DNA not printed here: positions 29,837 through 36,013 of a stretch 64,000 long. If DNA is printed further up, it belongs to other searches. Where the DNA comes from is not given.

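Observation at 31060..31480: Zeta-toxin / P-loop kinase-like module inside the giant protein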

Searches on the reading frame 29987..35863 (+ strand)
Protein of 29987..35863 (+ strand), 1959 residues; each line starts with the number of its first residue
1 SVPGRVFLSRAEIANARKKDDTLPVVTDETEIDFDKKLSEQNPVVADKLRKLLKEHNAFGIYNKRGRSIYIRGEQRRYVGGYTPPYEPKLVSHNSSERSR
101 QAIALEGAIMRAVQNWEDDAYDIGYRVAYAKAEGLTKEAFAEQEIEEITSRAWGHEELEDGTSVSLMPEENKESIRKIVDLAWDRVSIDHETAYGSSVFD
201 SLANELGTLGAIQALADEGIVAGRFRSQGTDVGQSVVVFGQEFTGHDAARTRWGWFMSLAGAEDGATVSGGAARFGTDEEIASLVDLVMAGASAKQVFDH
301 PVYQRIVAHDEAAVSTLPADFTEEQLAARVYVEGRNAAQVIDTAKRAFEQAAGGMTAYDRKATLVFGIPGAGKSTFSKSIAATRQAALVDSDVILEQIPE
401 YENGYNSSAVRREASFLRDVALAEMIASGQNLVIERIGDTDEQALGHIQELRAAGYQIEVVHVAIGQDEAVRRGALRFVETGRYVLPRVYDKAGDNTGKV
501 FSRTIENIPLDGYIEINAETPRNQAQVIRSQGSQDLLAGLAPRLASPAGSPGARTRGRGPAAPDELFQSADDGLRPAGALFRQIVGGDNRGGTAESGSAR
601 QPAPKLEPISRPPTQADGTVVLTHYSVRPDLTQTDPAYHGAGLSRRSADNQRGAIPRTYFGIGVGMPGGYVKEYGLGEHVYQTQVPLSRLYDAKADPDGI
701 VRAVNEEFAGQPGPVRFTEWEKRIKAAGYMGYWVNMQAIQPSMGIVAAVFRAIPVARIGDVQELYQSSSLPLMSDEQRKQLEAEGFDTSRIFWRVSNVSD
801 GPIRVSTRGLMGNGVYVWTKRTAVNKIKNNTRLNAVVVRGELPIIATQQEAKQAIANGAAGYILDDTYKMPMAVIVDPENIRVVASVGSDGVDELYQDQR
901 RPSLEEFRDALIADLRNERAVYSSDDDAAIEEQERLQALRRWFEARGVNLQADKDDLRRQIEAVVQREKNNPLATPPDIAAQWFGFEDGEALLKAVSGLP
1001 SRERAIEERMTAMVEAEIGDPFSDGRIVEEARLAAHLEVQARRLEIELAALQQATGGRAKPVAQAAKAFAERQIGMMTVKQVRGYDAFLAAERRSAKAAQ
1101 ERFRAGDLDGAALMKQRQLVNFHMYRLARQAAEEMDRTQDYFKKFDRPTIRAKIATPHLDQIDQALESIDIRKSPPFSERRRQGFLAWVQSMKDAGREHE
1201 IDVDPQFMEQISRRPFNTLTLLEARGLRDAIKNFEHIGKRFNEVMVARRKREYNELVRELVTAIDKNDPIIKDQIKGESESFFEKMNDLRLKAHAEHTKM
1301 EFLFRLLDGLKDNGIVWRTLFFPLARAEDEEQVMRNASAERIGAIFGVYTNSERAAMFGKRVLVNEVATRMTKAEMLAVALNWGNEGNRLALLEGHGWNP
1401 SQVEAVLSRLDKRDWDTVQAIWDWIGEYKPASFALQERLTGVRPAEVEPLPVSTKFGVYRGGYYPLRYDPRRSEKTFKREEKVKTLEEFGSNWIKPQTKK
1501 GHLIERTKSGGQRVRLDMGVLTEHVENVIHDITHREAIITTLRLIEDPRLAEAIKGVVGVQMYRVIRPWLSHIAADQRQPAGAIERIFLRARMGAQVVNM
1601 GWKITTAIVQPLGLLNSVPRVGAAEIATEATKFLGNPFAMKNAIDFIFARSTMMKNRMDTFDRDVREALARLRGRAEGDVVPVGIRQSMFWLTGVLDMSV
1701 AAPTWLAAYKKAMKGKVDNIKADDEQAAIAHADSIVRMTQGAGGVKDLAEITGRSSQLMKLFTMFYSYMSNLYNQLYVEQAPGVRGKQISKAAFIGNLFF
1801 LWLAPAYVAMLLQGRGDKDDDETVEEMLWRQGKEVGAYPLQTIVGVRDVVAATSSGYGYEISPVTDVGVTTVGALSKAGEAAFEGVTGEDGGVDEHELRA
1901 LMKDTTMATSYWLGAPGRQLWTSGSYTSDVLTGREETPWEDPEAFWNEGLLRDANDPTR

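Call 5: search_protein_families(library=pfam, proteins=[window:29987-35863:+], max_evalue=0.1)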
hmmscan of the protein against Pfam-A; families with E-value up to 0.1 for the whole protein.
window:29987-35863:+ (1959 aa): 4 families
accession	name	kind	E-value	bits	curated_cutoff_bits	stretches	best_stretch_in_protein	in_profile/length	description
PF06414.18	Zeta_toxin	-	4.1e-17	62.7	22.3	1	361-508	17-177/199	Zeta toxin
PF13671.12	AAA_33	-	2e-06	28.6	27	1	364-476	3-117/143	AAA domain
PF13238.12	AAA_18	-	0.0025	18.7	29.4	1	364-444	2-87/128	AAA domain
PF01202.28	SKI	-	0.038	14.5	22.1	0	369-397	1-29/159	Shikimate kinase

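Call 8: search_protein_families(library=phrogs, proteins=[window:29987-35863:+], max_evalue=0.001)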
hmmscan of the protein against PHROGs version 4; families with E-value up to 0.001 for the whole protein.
window:29987-35863:+ (1959 aa): 5 families
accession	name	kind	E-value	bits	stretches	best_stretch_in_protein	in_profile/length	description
phrog_9880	-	unknown function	4.1e-220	735.3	1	976-1938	1239-2213/2231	-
phrog_2071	-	other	9.2e-08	33.2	1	359-465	15-119/282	ATPase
phrog_24083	-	unknown function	1e-07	31.6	1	367-509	158-307/1233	-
phrog_505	-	other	6.9e-06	26.7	1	361-500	3-147/295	polynucleotide kinase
phrog_16619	-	head and packaging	0.00023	19.8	1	353-485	424-567/1440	minor head protein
